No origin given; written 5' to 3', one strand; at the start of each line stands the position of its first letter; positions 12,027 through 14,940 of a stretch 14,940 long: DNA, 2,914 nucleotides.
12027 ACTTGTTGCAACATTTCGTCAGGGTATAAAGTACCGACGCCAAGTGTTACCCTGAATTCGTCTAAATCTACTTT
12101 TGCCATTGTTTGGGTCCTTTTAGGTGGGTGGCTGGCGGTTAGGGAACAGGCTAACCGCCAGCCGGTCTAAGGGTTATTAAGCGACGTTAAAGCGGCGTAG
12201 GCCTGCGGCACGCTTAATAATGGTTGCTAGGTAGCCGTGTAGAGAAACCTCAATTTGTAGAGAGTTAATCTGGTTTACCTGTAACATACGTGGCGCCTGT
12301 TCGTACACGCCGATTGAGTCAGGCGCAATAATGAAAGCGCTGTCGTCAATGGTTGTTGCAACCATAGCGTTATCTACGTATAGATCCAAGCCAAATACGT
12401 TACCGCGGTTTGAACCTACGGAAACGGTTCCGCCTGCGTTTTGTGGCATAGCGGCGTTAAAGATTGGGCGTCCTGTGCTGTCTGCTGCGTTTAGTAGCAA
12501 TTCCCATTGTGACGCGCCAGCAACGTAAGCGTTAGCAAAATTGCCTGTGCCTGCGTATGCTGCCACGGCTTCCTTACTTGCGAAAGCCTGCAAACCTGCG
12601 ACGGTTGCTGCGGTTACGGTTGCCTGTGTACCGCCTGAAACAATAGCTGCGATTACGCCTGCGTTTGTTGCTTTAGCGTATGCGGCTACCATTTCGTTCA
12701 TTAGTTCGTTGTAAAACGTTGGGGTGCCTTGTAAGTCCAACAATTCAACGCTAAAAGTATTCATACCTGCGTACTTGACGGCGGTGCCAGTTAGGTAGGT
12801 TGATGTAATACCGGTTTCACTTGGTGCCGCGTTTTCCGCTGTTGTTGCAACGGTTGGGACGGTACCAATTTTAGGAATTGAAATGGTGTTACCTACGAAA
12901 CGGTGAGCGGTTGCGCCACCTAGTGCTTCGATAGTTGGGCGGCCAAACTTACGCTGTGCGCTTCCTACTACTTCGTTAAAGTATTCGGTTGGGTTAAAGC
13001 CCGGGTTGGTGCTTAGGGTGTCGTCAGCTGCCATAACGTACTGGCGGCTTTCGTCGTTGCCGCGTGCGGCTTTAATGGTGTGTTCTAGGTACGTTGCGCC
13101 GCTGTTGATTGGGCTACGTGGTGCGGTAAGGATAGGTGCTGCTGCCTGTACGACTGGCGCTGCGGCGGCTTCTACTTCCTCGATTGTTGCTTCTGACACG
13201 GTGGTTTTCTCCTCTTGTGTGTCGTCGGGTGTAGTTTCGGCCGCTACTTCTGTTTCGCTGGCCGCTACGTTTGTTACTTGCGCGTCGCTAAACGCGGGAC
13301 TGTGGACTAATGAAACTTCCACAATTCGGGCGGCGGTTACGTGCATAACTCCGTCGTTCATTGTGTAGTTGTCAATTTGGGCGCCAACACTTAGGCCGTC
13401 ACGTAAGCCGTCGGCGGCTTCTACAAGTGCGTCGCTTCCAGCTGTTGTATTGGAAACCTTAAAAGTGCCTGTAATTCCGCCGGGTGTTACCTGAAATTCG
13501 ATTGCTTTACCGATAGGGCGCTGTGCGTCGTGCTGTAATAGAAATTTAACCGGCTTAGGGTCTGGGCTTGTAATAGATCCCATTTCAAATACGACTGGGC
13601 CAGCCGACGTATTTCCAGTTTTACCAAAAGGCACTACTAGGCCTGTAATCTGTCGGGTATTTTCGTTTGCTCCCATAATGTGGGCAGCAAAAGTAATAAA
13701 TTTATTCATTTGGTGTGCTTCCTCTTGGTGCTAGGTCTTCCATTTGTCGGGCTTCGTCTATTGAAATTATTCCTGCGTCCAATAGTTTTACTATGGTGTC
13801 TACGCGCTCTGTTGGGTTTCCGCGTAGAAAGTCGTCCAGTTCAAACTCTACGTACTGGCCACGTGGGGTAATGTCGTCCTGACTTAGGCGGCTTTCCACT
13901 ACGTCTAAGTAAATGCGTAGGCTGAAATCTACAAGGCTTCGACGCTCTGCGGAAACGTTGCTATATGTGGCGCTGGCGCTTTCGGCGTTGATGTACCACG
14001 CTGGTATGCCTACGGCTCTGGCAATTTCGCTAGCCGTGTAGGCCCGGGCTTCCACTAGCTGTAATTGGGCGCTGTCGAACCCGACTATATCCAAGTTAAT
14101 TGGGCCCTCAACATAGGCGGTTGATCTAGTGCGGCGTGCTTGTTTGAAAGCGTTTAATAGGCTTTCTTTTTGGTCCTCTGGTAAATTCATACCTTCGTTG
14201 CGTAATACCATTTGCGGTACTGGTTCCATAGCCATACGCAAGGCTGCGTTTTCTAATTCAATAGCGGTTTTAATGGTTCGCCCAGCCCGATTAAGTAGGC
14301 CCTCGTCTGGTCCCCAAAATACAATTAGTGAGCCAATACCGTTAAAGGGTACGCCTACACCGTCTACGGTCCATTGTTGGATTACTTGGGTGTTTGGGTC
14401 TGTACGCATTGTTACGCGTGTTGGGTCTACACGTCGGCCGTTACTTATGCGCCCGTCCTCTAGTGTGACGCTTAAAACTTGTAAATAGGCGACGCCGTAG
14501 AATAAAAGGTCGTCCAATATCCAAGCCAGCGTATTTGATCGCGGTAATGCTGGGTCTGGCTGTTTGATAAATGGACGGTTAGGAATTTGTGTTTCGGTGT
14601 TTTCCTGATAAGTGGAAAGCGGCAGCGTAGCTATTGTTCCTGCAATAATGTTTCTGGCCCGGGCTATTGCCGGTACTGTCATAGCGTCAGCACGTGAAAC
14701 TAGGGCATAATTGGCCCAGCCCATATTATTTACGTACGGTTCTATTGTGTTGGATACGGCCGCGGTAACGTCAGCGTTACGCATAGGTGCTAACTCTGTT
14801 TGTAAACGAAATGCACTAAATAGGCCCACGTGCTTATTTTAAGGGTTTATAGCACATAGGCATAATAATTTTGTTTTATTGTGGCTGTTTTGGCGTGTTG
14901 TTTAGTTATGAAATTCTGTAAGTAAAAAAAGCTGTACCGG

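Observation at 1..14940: Complete, self-closing 14.8-kb tailed-phage genome with every gene on one strand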

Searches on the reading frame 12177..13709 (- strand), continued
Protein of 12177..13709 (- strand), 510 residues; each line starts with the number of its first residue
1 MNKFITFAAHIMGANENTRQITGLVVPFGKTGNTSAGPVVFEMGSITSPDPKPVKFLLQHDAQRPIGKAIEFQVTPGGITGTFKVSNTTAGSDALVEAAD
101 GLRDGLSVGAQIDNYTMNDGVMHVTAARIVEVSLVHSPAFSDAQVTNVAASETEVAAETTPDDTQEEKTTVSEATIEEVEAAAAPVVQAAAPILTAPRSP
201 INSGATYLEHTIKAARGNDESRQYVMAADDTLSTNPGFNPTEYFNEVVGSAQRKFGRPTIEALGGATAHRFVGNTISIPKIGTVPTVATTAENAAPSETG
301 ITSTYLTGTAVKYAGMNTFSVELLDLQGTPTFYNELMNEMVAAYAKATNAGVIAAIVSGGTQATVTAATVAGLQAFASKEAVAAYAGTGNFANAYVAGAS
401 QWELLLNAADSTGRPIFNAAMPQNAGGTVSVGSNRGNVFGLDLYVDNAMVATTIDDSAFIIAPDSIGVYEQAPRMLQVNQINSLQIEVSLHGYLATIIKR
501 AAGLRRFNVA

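Call 37: find_encoding_contigs(protein=P0009, flank=10000, max_places=4)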
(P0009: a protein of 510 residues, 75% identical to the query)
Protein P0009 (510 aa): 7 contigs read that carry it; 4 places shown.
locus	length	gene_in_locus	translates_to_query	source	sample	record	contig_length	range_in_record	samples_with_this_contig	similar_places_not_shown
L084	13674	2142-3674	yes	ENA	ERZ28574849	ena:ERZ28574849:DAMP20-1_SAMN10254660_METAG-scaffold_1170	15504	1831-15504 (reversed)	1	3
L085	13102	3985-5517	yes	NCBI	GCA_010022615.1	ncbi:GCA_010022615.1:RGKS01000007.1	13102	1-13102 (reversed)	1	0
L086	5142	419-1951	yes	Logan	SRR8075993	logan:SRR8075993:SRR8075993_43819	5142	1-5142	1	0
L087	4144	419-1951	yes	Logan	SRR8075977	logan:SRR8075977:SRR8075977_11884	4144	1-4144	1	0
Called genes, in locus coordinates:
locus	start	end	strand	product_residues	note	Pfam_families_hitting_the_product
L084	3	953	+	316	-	?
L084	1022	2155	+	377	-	PF04860:Phage_portal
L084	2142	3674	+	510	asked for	PF04586:Peptidase_S78, PF25209:Phage_capsid_4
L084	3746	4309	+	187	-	-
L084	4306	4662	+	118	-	-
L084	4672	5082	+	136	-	-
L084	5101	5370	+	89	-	-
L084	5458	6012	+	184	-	-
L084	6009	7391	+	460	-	-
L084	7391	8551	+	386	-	-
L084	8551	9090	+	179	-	-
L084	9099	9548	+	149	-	PF01551:Peptidase_M23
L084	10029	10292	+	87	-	-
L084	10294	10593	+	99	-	-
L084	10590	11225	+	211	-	-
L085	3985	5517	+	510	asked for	PF04586:Peptidase_S78, PF25209:Phage_capsid_4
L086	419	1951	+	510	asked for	PF04586:Peptidase_S78, PF25209:Phage_capsid_4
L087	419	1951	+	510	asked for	PF04586:Peptidase_S78, PF25209:Phage_capsid_4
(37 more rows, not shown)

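Call 93: find_encoding_contigs(protein=P0001, flank=10000, max_places=6)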
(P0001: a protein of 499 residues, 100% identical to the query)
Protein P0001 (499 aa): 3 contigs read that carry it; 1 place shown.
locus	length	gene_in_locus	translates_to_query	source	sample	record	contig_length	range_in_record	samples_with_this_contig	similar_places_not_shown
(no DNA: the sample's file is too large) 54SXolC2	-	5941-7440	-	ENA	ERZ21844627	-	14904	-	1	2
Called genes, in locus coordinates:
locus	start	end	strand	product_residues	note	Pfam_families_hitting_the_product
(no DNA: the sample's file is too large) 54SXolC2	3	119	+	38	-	?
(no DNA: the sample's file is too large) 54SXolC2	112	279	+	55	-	-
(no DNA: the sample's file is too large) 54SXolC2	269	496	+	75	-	-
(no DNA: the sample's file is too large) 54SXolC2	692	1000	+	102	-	-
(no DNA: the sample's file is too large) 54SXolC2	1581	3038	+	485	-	PF20441:TerL_nuclease (weak)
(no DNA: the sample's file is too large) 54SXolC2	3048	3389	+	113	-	-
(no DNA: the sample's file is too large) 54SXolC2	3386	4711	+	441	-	PF02839:CBM_5_12 (faint)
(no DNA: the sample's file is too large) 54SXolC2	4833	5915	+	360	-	PF04860:Phage_portal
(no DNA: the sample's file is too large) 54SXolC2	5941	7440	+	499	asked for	PF04586:Peptidase_S78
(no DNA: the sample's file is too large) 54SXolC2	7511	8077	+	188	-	-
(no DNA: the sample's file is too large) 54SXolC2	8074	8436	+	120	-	-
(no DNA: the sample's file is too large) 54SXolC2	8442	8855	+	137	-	-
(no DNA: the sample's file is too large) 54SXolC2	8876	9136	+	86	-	-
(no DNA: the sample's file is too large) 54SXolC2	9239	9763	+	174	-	-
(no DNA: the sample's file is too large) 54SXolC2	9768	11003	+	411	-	-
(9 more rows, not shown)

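Call 109: find_related_loci(query=A9, collection=genome_contigs, flank=10000)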
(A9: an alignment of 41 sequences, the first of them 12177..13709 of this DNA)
Query A9 (510 aa) in genome_contigs; peptide patterns used: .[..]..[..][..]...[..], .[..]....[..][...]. (x = any residue, [..] = any of these).
62 stretches matched a pattern; 5 encode a relative of the query (tblastn E <= 1e-3); 5 distinct loci.
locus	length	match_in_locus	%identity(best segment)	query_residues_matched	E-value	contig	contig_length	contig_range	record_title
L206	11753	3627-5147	46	5-509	5e-116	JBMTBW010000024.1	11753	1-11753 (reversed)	MAG: Candidatus Nanopelagicaceae bacterium isolate LKB_V4_S16_10percent_ser_maxbin.001 NODE_209_length_11753_cov_13.8044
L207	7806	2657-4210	42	1-510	2e-96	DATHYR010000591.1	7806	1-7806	MAG TPA_asm: Pseudomonadales bacterium isolate SMAG_U16216 k141_399318, whole genome shotgun sequence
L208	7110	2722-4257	36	5-509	2e-74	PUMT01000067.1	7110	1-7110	MAG: Bacteroidetes bacterium isolate B1Sed10_220R1 B1-Sed10-C16297, whole genome shotgun sequence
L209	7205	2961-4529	35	2-510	5e-74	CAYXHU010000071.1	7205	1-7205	MAG TPA_asm: uncultured Acidimicrobiia bacterium isolate binchicken_co334_108 genome assembly, contig: NODE_20112_length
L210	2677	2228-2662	58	5-151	5e-43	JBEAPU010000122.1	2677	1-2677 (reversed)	MAG: Actinomycetota bacterium isolate muddycreek_2019_sw_WHONDRS-S19S_0082_B_bin.132 scaffold_1183950, whole genome shot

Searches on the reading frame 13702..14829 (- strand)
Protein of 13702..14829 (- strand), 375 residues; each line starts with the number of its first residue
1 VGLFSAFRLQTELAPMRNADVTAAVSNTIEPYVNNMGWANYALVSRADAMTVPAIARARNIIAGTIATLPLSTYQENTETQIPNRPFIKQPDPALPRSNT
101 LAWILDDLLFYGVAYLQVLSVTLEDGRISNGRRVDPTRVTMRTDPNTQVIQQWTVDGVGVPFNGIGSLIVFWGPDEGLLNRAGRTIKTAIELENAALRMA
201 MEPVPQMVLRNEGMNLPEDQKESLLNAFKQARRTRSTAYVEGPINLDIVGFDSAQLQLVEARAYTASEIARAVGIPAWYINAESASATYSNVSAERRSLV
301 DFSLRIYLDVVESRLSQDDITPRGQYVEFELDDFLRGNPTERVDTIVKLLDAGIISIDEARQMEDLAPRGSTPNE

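Call 5: search_protein_families(library=pfam, max_evalue=0.01, proteins=[window:13702-14829:-])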
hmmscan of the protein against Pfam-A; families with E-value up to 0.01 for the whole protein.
window:13702-14829:- (375 aa): 1 family
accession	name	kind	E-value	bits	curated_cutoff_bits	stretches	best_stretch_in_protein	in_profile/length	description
PF04860.17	Phage_portal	-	5.2e-41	141.3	39.1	1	53-365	1-321/321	Phage portal protein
